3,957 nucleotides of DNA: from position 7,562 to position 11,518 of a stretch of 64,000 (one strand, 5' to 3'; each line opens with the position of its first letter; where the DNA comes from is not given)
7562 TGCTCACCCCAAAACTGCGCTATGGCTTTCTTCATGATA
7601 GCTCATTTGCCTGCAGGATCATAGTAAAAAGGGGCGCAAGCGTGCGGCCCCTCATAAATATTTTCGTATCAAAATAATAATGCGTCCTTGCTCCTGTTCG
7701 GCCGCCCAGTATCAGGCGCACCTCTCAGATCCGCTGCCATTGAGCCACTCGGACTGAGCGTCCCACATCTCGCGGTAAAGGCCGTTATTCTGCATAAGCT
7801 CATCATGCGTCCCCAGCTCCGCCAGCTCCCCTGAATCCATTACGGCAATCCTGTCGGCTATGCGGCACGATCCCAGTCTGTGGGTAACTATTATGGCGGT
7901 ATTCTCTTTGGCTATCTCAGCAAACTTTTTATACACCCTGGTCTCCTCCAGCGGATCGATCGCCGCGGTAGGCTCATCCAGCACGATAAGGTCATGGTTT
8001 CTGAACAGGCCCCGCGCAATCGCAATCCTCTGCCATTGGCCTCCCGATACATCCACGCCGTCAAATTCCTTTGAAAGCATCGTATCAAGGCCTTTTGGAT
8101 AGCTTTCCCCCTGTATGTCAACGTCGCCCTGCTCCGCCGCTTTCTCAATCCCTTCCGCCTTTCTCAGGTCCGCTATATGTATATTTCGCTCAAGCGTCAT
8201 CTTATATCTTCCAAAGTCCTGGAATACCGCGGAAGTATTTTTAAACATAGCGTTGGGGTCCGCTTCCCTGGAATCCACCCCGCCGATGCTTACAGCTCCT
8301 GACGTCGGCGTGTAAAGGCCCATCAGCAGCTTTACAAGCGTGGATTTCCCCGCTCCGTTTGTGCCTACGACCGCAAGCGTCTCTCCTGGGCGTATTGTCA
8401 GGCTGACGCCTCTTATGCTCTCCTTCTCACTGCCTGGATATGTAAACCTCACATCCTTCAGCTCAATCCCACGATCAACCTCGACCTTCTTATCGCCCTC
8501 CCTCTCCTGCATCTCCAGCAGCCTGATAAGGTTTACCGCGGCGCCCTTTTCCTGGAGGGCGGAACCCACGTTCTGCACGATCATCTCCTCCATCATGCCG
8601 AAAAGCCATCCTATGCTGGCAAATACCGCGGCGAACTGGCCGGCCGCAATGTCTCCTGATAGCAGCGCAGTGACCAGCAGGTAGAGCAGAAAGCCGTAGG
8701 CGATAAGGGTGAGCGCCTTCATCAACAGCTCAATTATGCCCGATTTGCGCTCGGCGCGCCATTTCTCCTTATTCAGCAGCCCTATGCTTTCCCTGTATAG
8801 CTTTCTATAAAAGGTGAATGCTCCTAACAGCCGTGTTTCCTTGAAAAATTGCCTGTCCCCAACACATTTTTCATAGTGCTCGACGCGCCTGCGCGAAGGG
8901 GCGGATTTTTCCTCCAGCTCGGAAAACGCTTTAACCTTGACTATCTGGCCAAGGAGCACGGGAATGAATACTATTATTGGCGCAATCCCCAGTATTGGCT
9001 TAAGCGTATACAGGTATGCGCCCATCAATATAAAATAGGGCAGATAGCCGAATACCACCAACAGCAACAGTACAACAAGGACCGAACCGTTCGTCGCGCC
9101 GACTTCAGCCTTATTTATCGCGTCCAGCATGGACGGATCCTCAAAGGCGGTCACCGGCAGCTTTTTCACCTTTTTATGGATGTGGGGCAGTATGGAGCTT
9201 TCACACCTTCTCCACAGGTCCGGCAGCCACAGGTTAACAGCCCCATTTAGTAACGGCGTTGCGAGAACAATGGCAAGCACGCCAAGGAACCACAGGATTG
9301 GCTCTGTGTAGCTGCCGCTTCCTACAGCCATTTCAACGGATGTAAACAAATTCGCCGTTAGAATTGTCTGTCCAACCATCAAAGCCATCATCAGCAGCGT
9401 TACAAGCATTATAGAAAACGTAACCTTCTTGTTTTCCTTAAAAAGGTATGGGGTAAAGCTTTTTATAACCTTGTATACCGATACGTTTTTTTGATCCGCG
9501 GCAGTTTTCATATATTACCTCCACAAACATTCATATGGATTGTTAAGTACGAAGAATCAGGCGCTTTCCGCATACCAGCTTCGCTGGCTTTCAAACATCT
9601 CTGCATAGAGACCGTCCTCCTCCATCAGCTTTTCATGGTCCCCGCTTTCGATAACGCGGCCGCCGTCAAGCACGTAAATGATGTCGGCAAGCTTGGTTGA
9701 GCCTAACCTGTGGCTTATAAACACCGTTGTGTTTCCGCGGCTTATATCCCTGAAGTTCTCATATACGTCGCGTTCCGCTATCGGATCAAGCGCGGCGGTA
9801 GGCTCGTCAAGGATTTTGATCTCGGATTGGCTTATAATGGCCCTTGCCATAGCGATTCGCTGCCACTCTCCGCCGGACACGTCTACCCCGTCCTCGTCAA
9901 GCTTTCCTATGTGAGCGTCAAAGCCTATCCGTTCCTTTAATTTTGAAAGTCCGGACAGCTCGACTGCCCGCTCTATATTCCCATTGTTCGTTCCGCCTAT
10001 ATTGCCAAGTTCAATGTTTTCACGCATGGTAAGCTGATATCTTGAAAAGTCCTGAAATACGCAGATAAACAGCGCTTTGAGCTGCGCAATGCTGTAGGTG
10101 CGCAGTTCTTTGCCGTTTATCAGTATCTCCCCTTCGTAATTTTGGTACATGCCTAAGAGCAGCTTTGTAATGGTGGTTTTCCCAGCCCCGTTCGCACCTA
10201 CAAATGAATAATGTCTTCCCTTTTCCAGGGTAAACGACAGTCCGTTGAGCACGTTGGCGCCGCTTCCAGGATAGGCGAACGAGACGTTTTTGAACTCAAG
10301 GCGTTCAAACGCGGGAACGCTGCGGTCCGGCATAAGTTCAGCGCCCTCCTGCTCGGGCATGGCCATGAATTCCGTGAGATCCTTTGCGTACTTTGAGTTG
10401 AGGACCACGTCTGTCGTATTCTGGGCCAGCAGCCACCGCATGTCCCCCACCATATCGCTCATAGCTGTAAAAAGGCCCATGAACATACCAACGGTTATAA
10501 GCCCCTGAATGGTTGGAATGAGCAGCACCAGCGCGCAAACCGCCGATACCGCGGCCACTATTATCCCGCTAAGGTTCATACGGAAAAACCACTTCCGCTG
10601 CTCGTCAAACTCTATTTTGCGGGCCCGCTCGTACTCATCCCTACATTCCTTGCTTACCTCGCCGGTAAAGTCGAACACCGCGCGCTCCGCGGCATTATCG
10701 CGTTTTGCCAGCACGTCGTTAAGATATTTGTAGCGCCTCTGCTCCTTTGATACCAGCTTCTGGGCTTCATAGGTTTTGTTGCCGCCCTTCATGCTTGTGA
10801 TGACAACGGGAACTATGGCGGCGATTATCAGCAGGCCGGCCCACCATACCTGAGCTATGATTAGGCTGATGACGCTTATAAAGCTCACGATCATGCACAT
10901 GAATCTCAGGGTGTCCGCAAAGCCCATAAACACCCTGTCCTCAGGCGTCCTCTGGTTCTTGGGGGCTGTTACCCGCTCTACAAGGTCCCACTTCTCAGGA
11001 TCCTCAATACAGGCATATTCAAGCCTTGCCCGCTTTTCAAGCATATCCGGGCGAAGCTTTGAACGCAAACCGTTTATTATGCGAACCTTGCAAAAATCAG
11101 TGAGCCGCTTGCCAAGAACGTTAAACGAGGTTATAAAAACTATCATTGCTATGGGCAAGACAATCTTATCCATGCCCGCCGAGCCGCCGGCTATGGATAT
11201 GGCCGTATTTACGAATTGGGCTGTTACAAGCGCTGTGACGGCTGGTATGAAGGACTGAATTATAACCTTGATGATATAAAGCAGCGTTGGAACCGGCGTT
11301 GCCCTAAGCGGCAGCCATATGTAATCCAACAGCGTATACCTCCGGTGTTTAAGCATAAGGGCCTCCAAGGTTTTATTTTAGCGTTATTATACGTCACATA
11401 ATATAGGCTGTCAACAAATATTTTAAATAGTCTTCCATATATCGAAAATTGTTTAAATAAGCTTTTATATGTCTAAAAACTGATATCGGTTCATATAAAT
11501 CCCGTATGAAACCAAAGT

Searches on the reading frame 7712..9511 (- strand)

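Call 24: search_protein_families(library=pfam, proteins=[window:7712-9511:-], max_evalue=0.001)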
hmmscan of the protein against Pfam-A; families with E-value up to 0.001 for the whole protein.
window:7712-9511:- (599 aa): 2 families
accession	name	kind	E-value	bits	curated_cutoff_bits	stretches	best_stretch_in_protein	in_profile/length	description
PF00005.33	ABC_tran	-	4.7e-28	98.9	25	1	367-516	2-137/137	ABC transporter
PF02463.25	SMC_N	-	0.00015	21.7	40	1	378-556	26-209/220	RecF/RecN/SMC N terminal domain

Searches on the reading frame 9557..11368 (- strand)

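Call 24: search_protein_families(library=pfam, proteins=[window:9557-11368:-], max_evalue=0.001)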
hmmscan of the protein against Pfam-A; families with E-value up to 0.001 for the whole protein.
window:9557-11368:- (603 aa): 2 families
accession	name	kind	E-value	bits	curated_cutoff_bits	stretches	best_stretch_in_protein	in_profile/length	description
PF00005.33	ABC_tran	-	1.2e-28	100.8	25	1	374-525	1-137/137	ABC transporter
PF13304.12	AAA_21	-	0.00057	20.5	27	0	389-406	4-21/304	AAA domain, putative AbiEii toxin, Type IV TA system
